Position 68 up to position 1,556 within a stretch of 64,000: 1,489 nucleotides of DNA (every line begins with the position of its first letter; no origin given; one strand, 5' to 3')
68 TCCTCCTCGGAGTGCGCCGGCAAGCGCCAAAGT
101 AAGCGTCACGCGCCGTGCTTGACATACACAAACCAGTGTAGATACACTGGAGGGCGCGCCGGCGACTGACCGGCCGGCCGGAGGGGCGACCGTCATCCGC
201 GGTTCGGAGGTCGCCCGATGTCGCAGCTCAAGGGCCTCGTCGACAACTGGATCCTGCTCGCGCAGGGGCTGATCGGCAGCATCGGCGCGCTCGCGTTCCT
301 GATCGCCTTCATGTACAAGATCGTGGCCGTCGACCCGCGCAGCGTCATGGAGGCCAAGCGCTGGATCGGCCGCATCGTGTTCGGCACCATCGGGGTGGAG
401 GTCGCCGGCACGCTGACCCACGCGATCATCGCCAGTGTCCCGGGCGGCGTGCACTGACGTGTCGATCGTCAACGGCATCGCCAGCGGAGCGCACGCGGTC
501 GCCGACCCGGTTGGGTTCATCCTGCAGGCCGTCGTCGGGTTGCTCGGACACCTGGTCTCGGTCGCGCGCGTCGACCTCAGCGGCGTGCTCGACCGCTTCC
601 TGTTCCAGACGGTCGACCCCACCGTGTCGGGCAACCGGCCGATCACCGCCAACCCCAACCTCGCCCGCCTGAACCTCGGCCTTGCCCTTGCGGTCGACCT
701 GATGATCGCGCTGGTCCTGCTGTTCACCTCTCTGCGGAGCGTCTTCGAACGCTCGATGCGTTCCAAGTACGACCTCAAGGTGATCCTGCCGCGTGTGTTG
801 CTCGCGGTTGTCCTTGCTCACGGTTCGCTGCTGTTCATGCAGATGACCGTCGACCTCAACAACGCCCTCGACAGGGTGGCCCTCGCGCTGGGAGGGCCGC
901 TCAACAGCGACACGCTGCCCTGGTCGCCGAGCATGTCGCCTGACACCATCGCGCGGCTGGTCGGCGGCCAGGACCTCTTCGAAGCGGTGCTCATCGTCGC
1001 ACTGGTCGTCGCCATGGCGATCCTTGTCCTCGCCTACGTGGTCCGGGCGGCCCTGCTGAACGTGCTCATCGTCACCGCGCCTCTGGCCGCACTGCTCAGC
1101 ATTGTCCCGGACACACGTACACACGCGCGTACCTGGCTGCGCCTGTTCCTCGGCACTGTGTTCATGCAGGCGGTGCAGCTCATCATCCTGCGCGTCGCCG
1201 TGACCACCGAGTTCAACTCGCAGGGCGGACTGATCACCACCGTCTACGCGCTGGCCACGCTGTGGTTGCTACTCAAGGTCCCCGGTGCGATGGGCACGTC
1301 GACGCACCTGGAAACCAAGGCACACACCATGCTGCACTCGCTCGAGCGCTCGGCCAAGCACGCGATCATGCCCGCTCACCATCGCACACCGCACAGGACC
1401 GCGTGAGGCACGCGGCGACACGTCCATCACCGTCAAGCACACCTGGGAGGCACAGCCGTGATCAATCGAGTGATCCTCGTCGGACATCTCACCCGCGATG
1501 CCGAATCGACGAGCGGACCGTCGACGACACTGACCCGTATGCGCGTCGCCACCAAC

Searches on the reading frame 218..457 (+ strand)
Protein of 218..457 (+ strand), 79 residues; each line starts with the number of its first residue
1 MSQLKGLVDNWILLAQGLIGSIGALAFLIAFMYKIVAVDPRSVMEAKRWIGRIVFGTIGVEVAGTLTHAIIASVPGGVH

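Call 48: find_encoding_contigs(protein=window:218-457:+, flank=10000, max_places=4)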
Protein window:218-457:+ (79 aa): 6 contigs read that carry it; 4 places shown.
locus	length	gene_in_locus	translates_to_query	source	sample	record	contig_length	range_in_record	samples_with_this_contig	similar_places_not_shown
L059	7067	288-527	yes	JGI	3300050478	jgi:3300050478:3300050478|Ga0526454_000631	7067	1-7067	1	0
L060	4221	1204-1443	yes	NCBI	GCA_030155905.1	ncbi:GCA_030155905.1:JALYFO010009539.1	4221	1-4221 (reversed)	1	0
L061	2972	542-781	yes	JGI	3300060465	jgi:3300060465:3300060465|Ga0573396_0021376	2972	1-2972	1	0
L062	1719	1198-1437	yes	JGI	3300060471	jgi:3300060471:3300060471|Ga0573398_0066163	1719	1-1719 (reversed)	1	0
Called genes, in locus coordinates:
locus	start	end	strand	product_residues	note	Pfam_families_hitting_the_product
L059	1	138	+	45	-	?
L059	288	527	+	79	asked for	-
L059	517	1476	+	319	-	PF19590:TrbL_3, PF19597:TrbL_4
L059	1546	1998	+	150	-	PF00436:SSB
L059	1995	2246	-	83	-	-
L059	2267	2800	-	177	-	-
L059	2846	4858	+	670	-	PF03190:Thioredox_DsbH, PF13899:Thioredoxin_7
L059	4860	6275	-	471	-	PF00266:Aminotran_5, PF00155:Aminotran_1_2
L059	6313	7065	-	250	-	?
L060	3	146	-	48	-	?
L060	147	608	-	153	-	PF08450:SGL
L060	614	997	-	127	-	PF08450:SGL (weak)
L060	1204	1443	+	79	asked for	-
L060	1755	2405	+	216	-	PF19590:TrbL_3, PF19597:TrbL_4 (weak)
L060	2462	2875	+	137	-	PF00436:SSB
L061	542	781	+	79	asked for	-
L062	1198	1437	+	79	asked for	-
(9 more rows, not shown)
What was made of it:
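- Tried and rejected: The 79-aa gene then gave short contigs with unrelated upstream genes (call 48).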

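Call 110: search_protein_families(library=pfam, proteins=[window:218-457:+], max_evalue=0.1)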
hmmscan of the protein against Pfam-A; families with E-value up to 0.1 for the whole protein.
window:218-457:+ (79 aa): 0 families

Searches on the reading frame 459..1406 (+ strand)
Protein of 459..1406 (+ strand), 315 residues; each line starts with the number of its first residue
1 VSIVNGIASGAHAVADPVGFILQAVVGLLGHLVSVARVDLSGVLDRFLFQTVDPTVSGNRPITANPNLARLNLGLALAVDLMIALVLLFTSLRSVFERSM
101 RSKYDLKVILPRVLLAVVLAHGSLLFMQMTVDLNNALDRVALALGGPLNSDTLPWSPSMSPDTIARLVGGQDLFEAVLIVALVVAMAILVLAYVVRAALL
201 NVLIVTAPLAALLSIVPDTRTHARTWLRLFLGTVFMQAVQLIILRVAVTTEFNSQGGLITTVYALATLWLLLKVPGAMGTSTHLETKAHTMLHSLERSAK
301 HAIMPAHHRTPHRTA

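Call 45: find_encoding_contigs(protein=window:459-1406:+, flank=10000, max_places=4)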
Protein window:459-1406:+ (315 aa): no gene with exactly this product is on record in the collection.
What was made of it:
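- Tried and rejected: The first look-up, with one start codon of the TrbL-like gene, failed (call 45).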
